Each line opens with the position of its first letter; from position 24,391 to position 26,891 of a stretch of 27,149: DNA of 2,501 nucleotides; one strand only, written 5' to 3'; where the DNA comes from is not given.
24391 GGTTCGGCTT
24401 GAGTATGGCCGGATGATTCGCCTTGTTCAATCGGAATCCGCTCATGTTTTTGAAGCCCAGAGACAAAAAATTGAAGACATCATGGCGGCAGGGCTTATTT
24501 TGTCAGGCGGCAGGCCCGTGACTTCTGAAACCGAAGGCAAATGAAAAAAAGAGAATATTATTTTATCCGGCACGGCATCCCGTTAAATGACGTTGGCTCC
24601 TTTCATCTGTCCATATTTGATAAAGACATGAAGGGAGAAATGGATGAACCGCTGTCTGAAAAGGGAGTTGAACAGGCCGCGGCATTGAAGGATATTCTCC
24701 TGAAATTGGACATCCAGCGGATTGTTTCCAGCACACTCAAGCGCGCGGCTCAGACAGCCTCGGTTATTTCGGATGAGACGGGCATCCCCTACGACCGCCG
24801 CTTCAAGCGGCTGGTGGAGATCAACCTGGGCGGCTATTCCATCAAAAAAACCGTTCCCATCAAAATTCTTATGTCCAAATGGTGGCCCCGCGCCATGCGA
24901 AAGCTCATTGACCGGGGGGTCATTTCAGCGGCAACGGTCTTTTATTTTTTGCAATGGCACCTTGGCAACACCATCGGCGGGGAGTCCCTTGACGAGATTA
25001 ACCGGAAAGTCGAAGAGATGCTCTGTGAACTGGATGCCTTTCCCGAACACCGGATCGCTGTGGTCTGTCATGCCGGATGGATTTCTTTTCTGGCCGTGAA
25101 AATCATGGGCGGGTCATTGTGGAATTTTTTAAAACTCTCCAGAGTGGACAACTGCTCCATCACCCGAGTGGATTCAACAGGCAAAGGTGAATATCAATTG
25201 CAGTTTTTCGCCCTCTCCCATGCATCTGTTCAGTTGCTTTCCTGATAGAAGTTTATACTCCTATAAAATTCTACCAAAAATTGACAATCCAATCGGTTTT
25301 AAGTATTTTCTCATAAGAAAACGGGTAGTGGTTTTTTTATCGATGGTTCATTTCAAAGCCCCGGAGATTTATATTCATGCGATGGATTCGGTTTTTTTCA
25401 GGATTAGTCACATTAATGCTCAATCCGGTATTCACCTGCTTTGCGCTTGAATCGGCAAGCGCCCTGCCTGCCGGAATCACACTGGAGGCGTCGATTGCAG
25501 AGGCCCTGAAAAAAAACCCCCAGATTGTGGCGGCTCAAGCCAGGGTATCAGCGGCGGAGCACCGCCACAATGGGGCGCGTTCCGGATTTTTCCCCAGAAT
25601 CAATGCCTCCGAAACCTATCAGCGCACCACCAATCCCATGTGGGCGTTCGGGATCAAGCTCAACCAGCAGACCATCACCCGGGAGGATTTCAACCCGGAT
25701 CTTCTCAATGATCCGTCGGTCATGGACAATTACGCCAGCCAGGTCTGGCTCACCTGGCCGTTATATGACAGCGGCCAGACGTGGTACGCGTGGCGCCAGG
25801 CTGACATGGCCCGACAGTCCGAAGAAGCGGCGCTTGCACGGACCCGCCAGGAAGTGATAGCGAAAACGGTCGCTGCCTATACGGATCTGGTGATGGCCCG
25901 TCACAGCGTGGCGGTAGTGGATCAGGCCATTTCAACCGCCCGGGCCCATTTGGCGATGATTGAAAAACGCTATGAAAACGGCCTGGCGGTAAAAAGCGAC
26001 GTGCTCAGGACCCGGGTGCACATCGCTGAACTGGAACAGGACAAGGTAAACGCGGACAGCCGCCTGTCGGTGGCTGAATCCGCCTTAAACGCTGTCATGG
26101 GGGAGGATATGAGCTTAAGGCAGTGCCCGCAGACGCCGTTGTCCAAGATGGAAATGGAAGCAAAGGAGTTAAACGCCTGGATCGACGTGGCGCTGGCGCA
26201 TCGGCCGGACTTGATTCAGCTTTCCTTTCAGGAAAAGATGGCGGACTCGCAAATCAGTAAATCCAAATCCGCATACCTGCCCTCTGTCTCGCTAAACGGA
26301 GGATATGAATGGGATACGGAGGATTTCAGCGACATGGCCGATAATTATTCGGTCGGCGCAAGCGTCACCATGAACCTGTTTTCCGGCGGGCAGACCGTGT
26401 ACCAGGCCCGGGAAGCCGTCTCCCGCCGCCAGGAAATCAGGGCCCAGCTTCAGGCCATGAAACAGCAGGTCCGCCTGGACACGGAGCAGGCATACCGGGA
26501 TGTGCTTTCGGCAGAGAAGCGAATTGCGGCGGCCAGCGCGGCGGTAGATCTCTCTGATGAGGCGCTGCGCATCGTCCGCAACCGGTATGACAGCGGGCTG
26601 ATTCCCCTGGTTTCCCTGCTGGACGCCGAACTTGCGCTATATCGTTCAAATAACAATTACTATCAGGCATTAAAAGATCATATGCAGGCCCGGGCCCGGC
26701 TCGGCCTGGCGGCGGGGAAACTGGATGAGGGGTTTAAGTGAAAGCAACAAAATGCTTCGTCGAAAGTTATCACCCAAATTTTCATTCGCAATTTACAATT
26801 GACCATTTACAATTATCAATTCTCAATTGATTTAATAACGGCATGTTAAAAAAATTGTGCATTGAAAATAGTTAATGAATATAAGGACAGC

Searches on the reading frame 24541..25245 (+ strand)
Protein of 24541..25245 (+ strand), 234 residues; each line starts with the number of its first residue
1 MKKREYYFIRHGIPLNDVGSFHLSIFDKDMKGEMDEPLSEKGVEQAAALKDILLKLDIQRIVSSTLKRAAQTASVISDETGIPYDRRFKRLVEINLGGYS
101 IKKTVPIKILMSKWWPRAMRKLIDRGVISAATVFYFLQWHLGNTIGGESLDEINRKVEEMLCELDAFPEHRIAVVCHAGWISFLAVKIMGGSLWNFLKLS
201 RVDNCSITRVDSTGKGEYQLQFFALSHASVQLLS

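Call 73: search_protein_families(library=pfam, proteins=[window:24541-25245:+], max_evalue=0.00001)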
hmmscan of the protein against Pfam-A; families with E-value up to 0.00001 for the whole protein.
window:24541-25245:+ (234 aa): 1 family
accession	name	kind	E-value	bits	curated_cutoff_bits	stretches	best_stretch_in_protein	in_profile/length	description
PF00300.27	His_Phos_1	-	3.1e-28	99.2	21.7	1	7-217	2-186/194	Histidine phosphatase superfamily (branch 1)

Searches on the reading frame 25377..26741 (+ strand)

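Call 73: search_protein_families(library=pfam, proteins=[window:25377-26741:+], max_evalue=0.00001)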
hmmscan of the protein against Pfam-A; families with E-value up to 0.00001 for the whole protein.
window:25377-26741:+ (454 aa): 1 family
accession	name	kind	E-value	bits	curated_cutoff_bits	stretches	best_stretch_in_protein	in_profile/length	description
PF02321.23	OEP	-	1.3e-66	224.5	22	2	265-445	1-185/187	Outer membrane efflux protein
